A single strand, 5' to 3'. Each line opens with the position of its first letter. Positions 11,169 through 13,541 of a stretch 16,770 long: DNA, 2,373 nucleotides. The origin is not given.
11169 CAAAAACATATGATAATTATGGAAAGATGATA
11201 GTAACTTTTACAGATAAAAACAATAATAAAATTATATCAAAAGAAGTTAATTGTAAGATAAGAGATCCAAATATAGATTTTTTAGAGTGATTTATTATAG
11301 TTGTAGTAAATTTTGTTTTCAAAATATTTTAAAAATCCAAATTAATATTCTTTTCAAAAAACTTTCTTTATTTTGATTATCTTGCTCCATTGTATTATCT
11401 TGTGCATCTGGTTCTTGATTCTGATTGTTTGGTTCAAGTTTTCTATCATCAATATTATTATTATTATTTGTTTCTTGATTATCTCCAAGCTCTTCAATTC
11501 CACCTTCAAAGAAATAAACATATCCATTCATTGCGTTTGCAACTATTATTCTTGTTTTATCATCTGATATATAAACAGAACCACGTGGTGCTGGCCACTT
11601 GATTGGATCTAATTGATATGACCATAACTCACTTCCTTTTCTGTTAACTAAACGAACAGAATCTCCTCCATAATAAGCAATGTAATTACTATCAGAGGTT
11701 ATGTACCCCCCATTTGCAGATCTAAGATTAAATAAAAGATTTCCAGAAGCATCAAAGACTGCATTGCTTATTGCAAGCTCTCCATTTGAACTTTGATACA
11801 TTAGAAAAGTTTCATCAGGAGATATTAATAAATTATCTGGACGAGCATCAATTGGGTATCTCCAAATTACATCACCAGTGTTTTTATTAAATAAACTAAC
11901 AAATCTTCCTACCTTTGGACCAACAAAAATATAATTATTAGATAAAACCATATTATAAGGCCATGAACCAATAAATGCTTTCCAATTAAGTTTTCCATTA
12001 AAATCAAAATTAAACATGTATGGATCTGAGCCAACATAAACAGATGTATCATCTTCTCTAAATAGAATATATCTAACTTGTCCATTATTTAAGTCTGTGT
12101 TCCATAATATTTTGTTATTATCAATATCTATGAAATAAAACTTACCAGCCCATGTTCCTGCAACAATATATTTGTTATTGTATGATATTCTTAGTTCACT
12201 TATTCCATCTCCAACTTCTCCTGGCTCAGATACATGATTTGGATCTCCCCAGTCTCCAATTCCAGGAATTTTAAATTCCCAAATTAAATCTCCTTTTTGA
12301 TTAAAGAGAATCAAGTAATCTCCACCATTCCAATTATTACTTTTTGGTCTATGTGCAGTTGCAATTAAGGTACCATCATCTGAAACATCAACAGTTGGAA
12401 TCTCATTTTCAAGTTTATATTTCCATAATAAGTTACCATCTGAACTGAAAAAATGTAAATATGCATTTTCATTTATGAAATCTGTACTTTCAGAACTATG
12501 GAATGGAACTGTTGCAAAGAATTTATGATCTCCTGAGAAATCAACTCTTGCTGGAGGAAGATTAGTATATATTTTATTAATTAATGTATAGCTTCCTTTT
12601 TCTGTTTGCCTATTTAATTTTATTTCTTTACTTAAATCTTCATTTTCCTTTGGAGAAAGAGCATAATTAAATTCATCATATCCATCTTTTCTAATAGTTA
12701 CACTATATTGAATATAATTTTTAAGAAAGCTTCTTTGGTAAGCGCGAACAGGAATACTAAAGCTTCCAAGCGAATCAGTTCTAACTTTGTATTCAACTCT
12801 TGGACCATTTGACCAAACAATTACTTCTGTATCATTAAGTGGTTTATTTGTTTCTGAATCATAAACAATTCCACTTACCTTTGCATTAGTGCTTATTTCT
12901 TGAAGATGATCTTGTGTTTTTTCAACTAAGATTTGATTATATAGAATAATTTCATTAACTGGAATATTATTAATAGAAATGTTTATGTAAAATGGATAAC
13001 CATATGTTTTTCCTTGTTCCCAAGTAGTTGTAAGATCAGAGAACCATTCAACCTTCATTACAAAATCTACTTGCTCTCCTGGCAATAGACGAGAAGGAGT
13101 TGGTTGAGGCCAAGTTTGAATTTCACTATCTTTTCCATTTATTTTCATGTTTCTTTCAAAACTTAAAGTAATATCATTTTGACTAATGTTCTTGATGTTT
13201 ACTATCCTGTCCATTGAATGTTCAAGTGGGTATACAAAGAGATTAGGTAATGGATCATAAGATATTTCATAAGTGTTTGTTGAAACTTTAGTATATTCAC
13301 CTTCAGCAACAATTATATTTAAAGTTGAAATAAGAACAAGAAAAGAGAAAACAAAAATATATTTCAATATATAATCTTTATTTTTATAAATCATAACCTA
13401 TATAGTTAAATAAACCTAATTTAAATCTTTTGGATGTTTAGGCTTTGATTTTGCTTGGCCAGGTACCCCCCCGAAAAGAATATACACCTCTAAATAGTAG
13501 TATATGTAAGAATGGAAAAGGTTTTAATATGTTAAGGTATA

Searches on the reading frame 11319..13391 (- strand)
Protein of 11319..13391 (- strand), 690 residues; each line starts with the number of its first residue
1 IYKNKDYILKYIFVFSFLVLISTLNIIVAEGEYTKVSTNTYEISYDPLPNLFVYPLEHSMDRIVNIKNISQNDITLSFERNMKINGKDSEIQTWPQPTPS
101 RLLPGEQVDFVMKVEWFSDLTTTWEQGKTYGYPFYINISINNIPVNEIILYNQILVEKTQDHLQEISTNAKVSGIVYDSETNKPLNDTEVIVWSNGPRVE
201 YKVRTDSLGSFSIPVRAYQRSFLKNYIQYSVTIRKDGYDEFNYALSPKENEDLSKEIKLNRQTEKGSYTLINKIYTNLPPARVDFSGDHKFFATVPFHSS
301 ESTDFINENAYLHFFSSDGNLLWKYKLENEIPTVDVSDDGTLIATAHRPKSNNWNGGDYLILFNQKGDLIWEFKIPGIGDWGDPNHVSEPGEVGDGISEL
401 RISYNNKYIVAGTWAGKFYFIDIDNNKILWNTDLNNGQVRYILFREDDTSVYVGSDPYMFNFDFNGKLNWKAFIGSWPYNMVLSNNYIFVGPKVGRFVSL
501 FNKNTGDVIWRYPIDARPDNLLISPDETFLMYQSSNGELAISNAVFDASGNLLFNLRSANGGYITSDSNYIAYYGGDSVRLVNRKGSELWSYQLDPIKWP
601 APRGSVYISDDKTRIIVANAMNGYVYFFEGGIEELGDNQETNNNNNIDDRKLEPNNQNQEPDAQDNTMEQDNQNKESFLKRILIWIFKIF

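Call 69: search_protein_families(library=pfam, proteins=[window:11319-13391:-], max_evalue=0.001)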
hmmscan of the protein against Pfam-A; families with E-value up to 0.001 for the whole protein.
window:11319-13391:- (690 aa): 4 families
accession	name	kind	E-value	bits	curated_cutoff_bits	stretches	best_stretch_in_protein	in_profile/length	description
PF13570.13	Beta-prop_ACSF4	-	6.9e-11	42.5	133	1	400-516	55-179/329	Beta-alanine-activating enzyme, beta-propeller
PF13360.13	PQQ_2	-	3.6e-10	40.3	27.6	1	363-519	8-150/233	Outer membrane protein assembly factor BamB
PF13620.12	CarboxypepD_reg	-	6.1e-06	26.9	32.3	1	172-251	2-75/82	Carboxypeptidase regulatory-like domain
PF23414.1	Beta-prop_EML_2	-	7.9e-05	22.6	90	0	395-456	40-101/266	Echinoderm microtubule-associated protein second beta-propeller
